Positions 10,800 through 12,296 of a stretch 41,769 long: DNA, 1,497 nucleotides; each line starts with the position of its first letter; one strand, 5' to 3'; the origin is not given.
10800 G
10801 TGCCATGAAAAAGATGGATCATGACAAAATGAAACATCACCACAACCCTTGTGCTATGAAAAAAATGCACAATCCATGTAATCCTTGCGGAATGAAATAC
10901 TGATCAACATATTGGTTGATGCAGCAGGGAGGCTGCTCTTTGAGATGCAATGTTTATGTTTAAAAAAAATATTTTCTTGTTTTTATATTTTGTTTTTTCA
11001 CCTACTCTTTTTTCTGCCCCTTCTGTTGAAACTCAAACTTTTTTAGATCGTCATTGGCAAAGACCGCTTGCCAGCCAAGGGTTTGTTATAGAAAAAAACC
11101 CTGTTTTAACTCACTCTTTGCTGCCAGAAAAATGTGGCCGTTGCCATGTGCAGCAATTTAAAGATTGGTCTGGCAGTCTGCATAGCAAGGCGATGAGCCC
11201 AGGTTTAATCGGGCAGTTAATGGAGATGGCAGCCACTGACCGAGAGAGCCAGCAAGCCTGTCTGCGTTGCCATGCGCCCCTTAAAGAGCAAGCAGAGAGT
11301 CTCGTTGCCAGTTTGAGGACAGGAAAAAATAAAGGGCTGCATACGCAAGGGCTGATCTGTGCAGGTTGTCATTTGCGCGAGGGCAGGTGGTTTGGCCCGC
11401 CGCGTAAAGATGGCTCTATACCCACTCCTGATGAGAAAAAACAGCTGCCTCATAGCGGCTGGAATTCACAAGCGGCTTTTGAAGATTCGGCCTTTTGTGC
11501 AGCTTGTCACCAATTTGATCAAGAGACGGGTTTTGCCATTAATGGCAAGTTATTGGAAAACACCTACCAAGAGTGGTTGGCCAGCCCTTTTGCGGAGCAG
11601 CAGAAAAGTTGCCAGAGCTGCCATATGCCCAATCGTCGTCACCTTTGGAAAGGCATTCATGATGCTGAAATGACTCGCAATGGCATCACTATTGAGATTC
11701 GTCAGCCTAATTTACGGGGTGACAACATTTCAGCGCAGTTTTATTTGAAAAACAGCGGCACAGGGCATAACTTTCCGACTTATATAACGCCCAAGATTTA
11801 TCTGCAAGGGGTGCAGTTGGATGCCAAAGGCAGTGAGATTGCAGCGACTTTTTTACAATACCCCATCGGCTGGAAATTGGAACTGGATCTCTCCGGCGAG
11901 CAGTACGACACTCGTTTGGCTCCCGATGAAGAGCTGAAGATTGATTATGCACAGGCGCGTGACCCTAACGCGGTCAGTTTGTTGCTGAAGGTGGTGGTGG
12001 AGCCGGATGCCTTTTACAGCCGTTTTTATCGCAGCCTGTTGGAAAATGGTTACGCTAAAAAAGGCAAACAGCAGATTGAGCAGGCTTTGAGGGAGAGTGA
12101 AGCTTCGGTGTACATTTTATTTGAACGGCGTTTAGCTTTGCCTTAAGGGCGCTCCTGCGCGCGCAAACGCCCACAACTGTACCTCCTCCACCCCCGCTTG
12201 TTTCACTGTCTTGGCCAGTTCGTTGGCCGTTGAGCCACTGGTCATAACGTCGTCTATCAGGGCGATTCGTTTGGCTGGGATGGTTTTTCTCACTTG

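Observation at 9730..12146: Three-gene secreted cluster coupling NPCNPC-repeat Cys/Met/His proteins to c-type cytochromes: candidate undescribed periplasmic metal/redox system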

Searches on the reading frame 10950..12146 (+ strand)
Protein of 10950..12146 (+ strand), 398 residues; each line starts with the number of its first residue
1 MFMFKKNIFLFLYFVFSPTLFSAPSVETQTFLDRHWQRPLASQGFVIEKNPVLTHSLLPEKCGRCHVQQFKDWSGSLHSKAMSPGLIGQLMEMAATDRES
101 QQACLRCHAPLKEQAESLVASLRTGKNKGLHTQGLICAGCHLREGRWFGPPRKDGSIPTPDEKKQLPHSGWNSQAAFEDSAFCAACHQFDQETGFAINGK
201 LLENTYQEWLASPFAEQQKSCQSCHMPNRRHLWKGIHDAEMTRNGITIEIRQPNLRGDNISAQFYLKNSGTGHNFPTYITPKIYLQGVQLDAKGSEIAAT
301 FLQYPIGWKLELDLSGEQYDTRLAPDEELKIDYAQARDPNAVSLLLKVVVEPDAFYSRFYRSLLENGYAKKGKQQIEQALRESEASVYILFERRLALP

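Call 3: search_protein_families(library=pfam, proteins=[window:10950-12146:+], max_evalue=1)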
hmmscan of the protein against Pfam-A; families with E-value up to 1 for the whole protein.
window:10950-12146:+ (398 aa): 10 families
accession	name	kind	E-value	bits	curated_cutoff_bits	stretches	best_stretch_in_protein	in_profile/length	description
PF22113.1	Mtrc-MtrF_II-IV_dom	-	1.8e-08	34.5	30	2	137-237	84-175/176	Outer membrane cytochrome MtrC/MtrF-like, domains II/IV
PF13435.11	Cytochrome_C554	-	2.6e-07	31.9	20.8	1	61-141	1-83/84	Cytochrome c554 and c-prime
PF14522.11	Cytochrome_C7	-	8.8e-05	22.7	24.8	0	60-141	14-66/67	Cytochrome c7 and related cytochrome c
PF14537.11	Cytochrom_c3_2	-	0.004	18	25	1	60-142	7-65/79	Cytochrome c3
PF03264.19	Cytochrom_NNT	-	0.033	14.4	24.1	0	164-225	110-164/174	NapC/NirT cytochrome c family, N-terminal region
PF02085.21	Cytochrom_CIII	-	0.071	13.9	22.9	1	55-141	28-101/101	Class III cytochrome C family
PF22678.1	Cytochrom_c_NrfB-like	-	0.092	13.7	27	1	62-141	1-65/89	Cytochrome c-type protein NrfB-like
PF13442.11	Cytochrome_CBB3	-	0.11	13.3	27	0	181-203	12-33/68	Cytochrome C oxidase, cbb3-type, subunit III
PF09699.15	Paired_CXXCH_1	-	0.29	11.3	20.6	0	101-141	6-36/41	Doubled CXXCH motif (Paired_CXXCH_1)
PF16694.10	Cytochrome_P460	-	0.37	11.6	27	0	95-114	101-120/125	Cytochrome P460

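Call 4: search_protein_families(library=ncbifam, proteins=[window:10950-12146:+], max_evalue=1)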
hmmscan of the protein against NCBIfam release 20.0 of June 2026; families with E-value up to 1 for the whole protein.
window:10950-12146:+ (398 aa): 12 families
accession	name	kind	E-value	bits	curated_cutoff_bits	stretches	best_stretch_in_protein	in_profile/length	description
NF040886.1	cyt_C_like_Sec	equivalog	2.8e-15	55.8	250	1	60-251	46-278/423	multiheme c-type cytochrome (seleno)protein ExtKL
NF041198.1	UshA_like_PCGU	equivalog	4.8e-07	28.7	275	2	60-195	409-516/519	UshA-like (seleno)protein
TIGR03153.1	cytochr_NrfH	equivalog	1.9e-06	28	134.2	2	186-238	21-71/138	cytochrome c nitrite reductase small subunit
TIGR03508.1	decahem_SO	subfamily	0.0005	19.6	192.2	1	180-235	34-87/258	DmsE family decaheme c-type cytochrome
TIGR04315.1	octaheme_Shew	subfamily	0.0012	17.9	375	2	61-142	189-251/440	tetrathionate reductase family octaheme c-type cytochrome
NF043010.1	Cyt554_Nsmonas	equivalog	0.029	13.7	400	1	60-188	32-162/238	cytochrome c-550 CycA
NF045510.1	4Cys_prefix_kin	domain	0.032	14.5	24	1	216-227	14-25/26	4-Cys prefix domain-containing protein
NF008659.0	PRK11659.1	equivalog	0.041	13.6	184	1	96-142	41-83/188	cytochrome c nitrite reductase pentaheme subunit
TIGR03507.1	decahem_SO1788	subfamily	0.051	12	209.3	0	60-245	490-637/672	OmcA/MtrC family decaheme c-type cytochrome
NF045713.1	CxxCH_16_HmcA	equivalog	0.16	10.5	400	1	55-143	303-388/541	sulfate respiration complex hexadecaheme cytochrome HmcA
TIGR03146.1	cyt_nit_nrfB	equivalog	0.52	10.6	166.6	0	213-238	79-104/145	cytochrome c nitrite reductase pentaheme subunit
NF008339.0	PRK11125.1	equivalog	0.96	8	595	1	209-251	309-351/487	ammonia-forming cytochrome c nitrite reductase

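Call 22: find_homologous_proteins(query=window:10950-12146:+)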
Query window:10950-12146:+ (398 aa): 1486 proteins with E <= 0.001 among 4010 candidates; the best 120 are listed.
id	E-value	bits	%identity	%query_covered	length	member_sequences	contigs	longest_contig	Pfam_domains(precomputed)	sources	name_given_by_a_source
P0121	1.9e-274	928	100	99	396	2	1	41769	PF13435.12,PF22113.2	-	-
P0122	1.9e-207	707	78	95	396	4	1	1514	PF13435.12,PF14522.12,PF22113.2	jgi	-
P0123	2.9e-202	690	77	93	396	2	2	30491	PF13435.12,PF14522.12,PF22113.2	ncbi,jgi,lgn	-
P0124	3.6e-132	459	54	93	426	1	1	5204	PF13435.12,PF02335.21,PF14522.12,PF22113.2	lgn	-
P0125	4.4e-132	459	53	99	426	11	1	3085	PF13435.12,PF02335.21,PF22113.2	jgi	jgi:hypothetical protein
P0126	1.1e-130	454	53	97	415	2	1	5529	PF13435.12,PF14522.12,PF22113.2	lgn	-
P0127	5.4e-130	452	55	92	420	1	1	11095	PF13435.12,PF22113.2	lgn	-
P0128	7.7e-130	452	54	92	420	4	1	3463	PF13435.12,PF22113.2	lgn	-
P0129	9.3e-130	451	52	97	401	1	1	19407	PF13435.12,PF14522.12,PF22113.2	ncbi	ncbi:MAG: multiheme c-type cytochrome [Halopseudomonas sp.]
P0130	1.6e-129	451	55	92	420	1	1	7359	PF13435.12,PF22113.2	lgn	-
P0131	3.6e-129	450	54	92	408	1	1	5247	PF13435.12,PF22113.2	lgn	-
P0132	8.4e-129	448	55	92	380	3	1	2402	PF14537.12,PF13435.12,PF22113.2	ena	-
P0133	1.5e-128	447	55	92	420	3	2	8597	PF13435.12,PF22113.2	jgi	-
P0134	1.5e-128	447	53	93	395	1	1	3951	PF13435.12,PF14522.12,PF22113.2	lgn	-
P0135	3.4e-128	446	52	100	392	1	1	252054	PF13435.12,PF14522.12,PF22113.2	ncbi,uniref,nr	ncbi:hypothetical protein DV711_18765 [Motiliproteus coralliicola]|uniref:Cytochrome c-552/4 domain-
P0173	9.4e-124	432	50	97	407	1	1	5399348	PF13435.12,PF02335.21,PF14522.12,PF22113.2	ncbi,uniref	ncbi:ammonia-forming cytochrome c nitrite reductase subunit c552 [Amphritea sp. HPY]|uniref:ammonia-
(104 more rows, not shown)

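Call 23: find_encoding_contigs(protein=P0173, flank=8000, max_places=2)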
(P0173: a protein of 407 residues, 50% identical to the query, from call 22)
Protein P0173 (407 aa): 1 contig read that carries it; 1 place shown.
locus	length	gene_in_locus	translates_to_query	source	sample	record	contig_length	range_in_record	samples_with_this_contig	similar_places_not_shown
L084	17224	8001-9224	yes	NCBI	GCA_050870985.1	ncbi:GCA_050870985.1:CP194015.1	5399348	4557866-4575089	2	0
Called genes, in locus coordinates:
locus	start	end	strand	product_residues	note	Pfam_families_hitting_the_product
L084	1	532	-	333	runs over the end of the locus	PF02729:OTCace_N, PF00185:OTCace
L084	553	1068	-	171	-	PF00156:Pribosyltran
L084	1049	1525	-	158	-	PF03652:RuvX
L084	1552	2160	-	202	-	PF02622:DUF179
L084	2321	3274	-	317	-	PF13103:TonB_2 (weak), PF03544:TonB_C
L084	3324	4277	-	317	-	PF02951:GSH-S_N, PF02955:GSH-S_ATP, PF08443:RimK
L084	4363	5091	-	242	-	PF20260:PUA_4, PF04452:Methyltrans_RNA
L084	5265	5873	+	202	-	PF04542:Sigma70_r2, PF08281:Sigma70_r4_2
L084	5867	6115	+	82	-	PF13490:zf-HC2 (weak)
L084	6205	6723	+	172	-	PF00578:AhpC-TSA, PF08534:Redoxin, PF00085:Thioredoxin (weak)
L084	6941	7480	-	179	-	-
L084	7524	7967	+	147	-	PF21342:SoxA-TsdA_cyt-c (weak)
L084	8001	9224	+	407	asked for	PF14522:Cytochrome_C7 (faint), PF02335:Cytochrom_C552 (weak), PF13435:Cytochrome_C554 (weak), PF22113:Mtrc-MtrF_II-IV_dom (weak)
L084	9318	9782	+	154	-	-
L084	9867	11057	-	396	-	PF00438:S-AdoMet_synt_N, PF02772:S-AdoMet_synt_M, PF02773:S-AdoMet_synt_C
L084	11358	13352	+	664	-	PF00456:Transketolase_N, PF13292:DXP_synthase_N (faint), PF02779:Transket_pyr, PF22613:Transketolase_C_1, PF02780:Transketolase_C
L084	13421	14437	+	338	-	PF00044:Gp_dh_N, PF02800:Gp_dh_C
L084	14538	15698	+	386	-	PF00162:PGK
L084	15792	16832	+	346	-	PF01116:F_bP_aldolase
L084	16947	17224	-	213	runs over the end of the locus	PF02798:GST_N, PF13417:GST_N_3, PF13409:GST_N_2, PF13410:GST_C_2 (weak)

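Call 24: find_encoding_contigs(protein=P0123, flank=10000, max_places=2)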
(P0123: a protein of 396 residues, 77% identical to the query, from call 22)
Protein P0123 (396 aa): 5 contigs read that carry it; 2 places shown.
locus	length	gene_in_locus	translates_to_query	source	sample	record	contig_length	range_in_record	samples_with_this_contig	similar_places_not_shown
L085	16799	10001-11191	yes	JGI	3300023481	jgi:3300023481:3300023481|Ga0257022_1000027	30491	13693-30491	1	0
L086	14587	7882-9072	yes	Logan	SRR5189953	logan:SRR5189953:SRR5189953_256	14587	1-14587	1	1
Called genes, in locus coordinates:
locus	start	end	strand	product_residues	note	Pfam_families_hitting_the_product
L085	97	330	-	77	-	PF00076:RRM_1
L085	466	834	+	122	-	PF08888:HopJ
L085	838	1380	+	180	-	PF07152:YaeQ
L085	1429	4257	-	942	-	PF20464:MmeI_N, PF20465:MmeI_hel, PF02384:N6_Mtase (weak), PF20473:MmeI_Mtase, PF07669:Eco57I (weak), PF20466:MmeI_TRD, PF20467:MmeI_C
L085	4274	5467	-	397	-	-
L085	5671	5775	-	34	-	-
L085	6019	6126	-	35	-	-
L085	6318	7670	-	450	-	PF07992:Pyr_redox_2, PF13434:Lys_Orn_oxgnase (faint), PF13450:NAD_binding_8 (weak), PF13738:Pyr_redox_3, PF00070:Pyr_redox, PF02852:Pyr_redox_dim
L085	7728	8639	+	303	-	PF01040:UbiA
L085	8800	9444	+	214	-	PF21342:SoxA-TsdA_cyt-c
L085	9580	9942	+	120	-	-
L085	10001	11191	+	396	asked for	PF14522:Cytochrome_C7 (faint), PF22113:Mtrc-MtrF_II-IV_dom (faint), PF13435:Cytochrome_C554 (weak)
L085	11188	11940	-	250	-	PF18912:DZR_2, PF00156:Pribosyltran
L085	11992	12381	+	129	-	-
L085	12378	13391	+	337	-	PF04055:Radical_SAM, PF06968:BATS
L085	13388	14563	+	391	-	PF00155:Aminotran_1_2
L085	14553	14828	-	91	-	-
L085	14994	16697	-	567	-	PF00196:GerE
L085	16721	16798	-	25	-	?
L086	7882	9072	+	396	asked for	PF14522:Cytochrome_C7 (faint), PF22113:Mtrc-MtrF_II-IV_dom (faint), PF13435:Cytochrome_C554 (weak)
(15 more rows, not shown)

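Call 61: predict_structure(alignment_id=A4)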
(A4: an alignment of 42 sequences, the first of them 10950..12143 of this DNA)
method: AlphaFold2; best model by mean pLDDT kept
length: 398 residues; sequences in the alignment: 42
mean_pLDDT: 64.7   pTM: 0.58
mean pLDDT of the five models: 64.7, 60.2, 59.8, 59.1, 57.7
residues with pLDDT >= 90: 79; 70-90: 84; 50-70: 105; < 50: 130
segments of 3 or more residues with pLDDT < 50: 1-4, 16-23, 35-45, 61-66, 68-70, 76-93, 102-115, 128-143, 148-153, 172-200
pLDDT, mean of each block of 10 residues (from residue 1): 49 49 52 46 48 50 45 48 40 48 46 50 53 37 49 56 56 46 44 43 63 74 58 63 88 92 91 72 92 98 88 69 91 96 96 75 79 77 83 94
secondary structure, 60 per line:
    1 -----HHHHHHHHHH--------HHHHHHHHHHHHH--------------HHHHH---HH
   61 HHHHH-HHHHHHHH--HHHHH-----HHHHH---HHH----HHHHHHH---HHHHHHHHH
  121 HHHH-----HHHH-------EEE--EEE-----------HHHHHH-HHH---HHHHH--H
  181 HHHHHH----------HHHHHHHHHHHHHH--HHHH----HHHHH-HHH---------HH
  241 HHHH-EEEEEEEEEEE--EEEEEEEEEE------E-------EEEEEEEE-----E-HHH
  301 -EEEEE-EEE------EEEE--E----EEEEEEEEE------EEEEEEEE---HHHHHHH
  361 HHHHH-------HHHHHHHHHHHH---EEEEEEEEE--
elements in order: H6-15 H24-36 H51-55 H59-65 H67-74 H77-81 H87-91 H102-108 H112-124 H130-133 E141-143 E146-148 H160-165 H173-177 H180-186 H197-210 H213-216 H221-225 H239-244 E246-256 E259-268 E283-290 E302-306 E308-310 E317-320 E328-336 E343-350 H354-365 H373-384 E388-396

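Call 65: fold_search(model_id=the predicted structure, library=pdb)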
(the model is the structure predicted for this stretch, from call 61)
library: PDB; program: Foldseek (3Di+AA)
matches with E <= 10: 959; with E <= 0.001: 3
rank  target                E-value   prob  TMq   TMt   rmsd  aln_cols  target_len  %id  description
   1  5ze8                  3.8e-11  1.00  0.44  0.45  12.4       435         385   18  Crystal structure of a penta-heme cytochrome c552 from Thermochromatium tepidum (released 2018-04-25)
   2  6jb1_A                7.4e-04  0.69  0.16  0.18  19.5       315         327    8  Structure of pancreatic ATP-sensitive potassium channel bound with repaglinide and ATPgammaS at 3.3A resolution (released 2019-05-22)
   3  7u24_A                8.7e-04  0.99  0.15  0.16   8.5       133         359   10  Cryo-EM structure of the pancreatic ATP-sensitive potassium channel bound to ATP and glibenclamide with Kir6.2-CTD in  (released 2022-08-31)
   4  1tza_A                1.4e-03  1.00  0.16  0.42   6.6       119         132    9  X-ray structure of Northeast Structural Genomics Consortium target SoR45 (released 2004-07-27)
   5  9dfx_B                1.4e-03  0.82  0.15  0.17  21.7       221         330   10  Cryo-EM structure of a SUR1/Kir6.2 ATP-sensitive potassium channel in the presence of Aekatperone in the closed confor (released 2025-02-12)
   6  7tys_C                2.1e-03  0.57  0.15  0.17  18.1       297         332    8  Cryo-EM structure of the pancreatic ATP-sensitive potassium channel bound to ATP and repaglinide with Kir6.2-CTD in th (released 2022-08-31)
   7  3isy                  2.4e-03  1.00  0.16  0.47   7.7       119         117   13  Crystal structure of an intracellular proteinase inhibitor (ipi, bsu11130) from bacillus subtilis at 2.61 A resolution (released 2009-09-15)
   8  2f1e_MODEL_1_A        2.6e-03  1.00  0.16  0.46   6.3       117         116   11  Solution structure of ApaG protein (released 2006-10-24)
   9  1xq4_A                2.8e-03  0.98  0.16  0.39   6.2       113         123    8  Crystal Structure of the Putative ApaA Protein from Bordetella pertussis, Northeast Structural Genomics Target BeR40 (released 2004-11-09)
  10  7s5t_A                2.8e-03  0.60  0.16  0.19  18.2       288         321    9  Human KATP channel in open conformation, focused on Kir (C166S G334D double mutant) and SUR TMD0 (released 2021-12-01)
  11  4p94_B                2.9e-03  0.97  0.15  0.32   7.9       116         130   13  The crystal structure of the soluble domain of Sulfolobus acidocaldarius FlaF (residues 35-164) (released 2015-04-22)
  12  6m84                  3.1e-03  0.72  0.14  0.17  16.6       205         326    9  Crystal structure of cKir2.2 force open mutant in complex with PI(4,5)P2 (released 2019-09-04)
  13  1xq4_B                3.7e-03  1.00  0.16  0.44   6.0       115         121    8  Crystal Structure of the Putative ApaA Protein from Bordetella pertussis, Northeast Structural Genomics Target BeR40 (released 2004-11-09)
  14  3spg                  3.7e-03  0.51  0.13  0.15  21.9       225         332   10  Inward rectifier potassium channel Kir2.2 R186A mutant in complex with PIP2 (released 2011-08-24)
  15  1xq4_C                4.3e-03  0.97  0.15  0.40   6.3       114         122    9  Crystal Structure of the Putative ApaA Protein from Bordetella pertussis, Northeast Structural Genomics Target BeR40 (released 2004-11-09)
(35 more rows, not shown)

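Call 66: search_solved_structures(query=A4, max_evalue=0.01, show_alignments=1)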
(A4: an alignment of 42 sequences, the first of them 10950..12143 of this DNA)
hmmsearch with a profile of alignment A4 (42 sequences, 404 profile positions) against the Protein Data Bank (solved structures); distinct sequences matched with E-value up to 0.01: 5.
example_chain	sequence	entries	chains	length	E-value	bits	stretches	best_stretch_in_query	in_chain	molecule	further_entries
9wt8_A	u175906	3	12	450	1.2e-11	47.4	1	38-307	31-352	Cytochrome c,Multiheme cytochrome c selenoprotein (MccSep)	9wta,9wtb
5ze8_A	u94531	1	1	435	1.4e-11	47.2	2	60-148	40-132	cytochrome c552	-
9wt9_A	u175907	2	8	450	1.5e-11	47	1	38-307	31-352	Cytochrome c,Multiheme cytochrome c selenoprotein mutant (MccSep U325A) | Cytochrome c,Multiheme cytochrome c selenoprotein (MccSep)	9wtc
1bvb_A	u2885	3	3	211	1.7e-05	27.1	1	63-191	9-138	CYTOCHROME C-554 | CYTOCHROME C554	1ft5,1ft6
1oah_A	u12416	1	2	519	0.0003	23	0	54-157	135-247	CYTOCHROME C NITRITE REDUCTASE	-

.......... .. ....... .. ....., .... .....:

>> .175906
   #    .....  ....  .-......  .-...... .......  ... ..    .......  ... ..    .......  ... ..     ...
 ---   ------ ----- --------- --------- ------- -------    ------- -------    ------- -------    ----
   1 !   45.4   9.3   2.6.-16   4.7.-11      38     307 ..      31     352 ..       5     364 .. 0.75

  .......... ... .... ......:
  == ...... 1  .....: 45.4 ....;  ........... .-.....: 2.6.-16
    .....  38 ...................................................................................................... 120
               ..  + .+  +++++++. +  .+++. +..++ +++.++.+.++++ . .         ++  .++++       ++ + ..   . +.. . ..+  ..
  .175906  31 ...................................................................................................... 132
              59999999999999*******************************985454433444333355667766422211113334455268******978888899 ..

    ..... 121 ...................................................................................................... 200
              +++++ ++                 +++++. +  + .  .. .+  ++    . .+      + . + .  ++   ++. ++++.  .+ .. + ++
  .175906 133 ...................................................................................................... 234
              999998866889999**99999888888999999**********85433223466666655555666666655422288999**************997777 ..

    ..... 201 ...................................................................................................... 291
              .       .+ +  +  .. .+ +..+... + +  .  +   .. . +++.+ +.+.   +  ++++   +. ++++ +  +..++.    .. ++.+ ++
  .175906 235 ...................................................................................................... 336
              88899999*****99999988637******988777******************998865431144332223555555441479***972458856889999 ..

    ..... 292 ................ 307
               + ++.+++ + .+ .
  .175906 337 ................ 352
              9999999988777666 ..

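Call 74: search_protein_families(library=ncbifam, proteins=[L084:5265-5870:+, L084:5867-6112:+, L084:6205-6720:+], max_evalue=0.001)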
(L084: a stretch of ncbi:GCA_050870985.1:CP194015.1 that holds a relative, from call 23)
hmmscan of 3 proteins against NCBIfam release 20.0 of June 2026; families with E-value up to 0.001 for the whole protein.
L084:5265-5870:+ (202 aa): 76 families (the best 25 are shown)
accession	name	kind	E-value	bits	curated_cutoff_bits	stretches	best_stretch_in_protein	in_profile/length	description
TIGR02943.1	Sig70_famx1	hypoth_equivalog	1.2e-28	100.2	162.2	1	37-189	20-175/188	RNA polymerase sigma-70 factor, TIGR02943 family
NF009184.0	PRK12532.1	equivalog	7e-28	97.8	276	1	37-189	23-180/195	RNA polymerase sigma factor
NF008888.0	PRK11922.1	equivalog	1.8e-27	96.5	204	1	5-189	15-192/231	RNA polymerase sigma factor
NF009173.0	PRK12520.1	equivalog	5.8e-26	91.4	255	1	37-189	20-175/191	RNA polymerase sigma factor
NF009196.0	PRK12544.1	equivalog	8.9e-26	90.6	287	1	36-189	35-192/208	RNA polymerase factor sigma-70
NF008892.0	PRK11924.2-1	equivalog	1.5e-23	83.5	291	1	37-187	34-187/203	RNA polymerase sigma factor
TIGR02939.1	RpoE_Sigma70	equivalog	1.5e-22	80.6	236.15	1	8-189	8-182/190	RNA polymerase sigma factor RpoE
NF058625.1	sigma_PG0214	equivalog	7.2e-22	77.9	130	1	22-190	6-158/170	GFO_1088 family ECF-type sigma factor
TIGR02937.1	sigma70-ECF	superfamily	8.3e-22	77.6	42.9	1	26-189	7-161/165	sigma-70 family RNA polymerase sigma factor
NF009182.0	PRK12530.1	subfamily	2.1e-20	73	264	1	36-189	26-180/193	RNA polymerase sigma factor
NF007223.0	PRK09641.1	equivalog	3.4e-20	72.7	209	1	10-189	8-180/187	RNA polymerase sigma factor SigW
NF009166.1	PRK12513.1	equivalog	2.4e-19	69.8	206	1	8-183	10-176/193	RNA polymerase sigma factor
TIGR02950.1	SigM_subfam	subfamily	4.8e-18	65.5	147.95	1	27-189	7-154/159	RNA polymerase sigma factor, SigM family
TIGR02985.1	Sig70_bacteroi1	subfamily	3.2e-17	63.2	126.4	1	26-187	7-156/162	RNA polymerase sigma-70 factor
TIGR02948.1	SigW_bacill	equivalog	1e-16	61.5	243.1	1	10-189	8-180/187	RNA polymerase sigma factor SigW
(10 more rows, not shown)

L084:5867-6112:+ (82 aa): 3 families
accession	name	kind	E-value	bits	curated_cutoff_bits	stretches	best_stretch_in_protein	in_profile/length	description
NF052368.1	antisigmaE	subfamily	2.8e-13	49.5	50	1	1-46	1-46/48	anti-sigma factor family protein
TIGR03988.1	antisig_RsrA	equivalog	1.5e-07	31.4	62.5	1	3-71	1-70/77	mycothiol system anti-sigma-R factor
NF052375.1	antisigma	equivalog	0.0002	21.5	100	1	22-73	13-64/217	anti-sigma factor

L084:6205-6720:+ (172 aa): 9 families
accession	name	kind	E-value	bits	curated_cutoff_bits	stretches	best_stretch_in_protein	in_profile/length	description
NF047696.1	ThlDiSintTplARhiz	equivalog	2.1e-32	112.6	230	1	19-168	59-214/219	thiol:disulfide interchange protein TlpA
NF002854.0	PRK03147.1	subfamily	8.6e-15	55.1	170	1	41-150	48-155/176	thiol-disulfide oxidoreductase ResA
TIGR00385.1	dsbE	subfamily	7.7e-08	32.1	123.15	1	53-145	61-148/173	DsbE family thiol:disulfide interchange protein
NF041054.1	WAxxUGC_long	equivalog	1.2e-07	31.4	300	1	32-143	81-190/354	ResA-like WAxxUGC motif-containing protein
NF041202.1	StoA_CxxC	exception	9.3e-06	25.6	210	1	54-109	51-107/163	endospore biogenesis thiol-disulfide oxidoreductase StoA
TIGR01068.1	thioredoxin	equivalog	1.9e-05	24.8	96.8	1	55-97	14-55/101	thioredoxin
NF011941.0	PRK15412.1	equivalog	2.6e-05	23.8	359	1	54-145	67-153/185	thiol:disulfide interchange protein DsbE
NF040769.1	SelL_rel_redox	subfamily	0.00012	21.8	120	1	34-101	2-71/173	SelL-related redox protein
TIGR01126.1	pdi_dom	equivalog_domain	0.00031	21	107.2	1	55-120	14-79/105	protein disulfide-isomerase domain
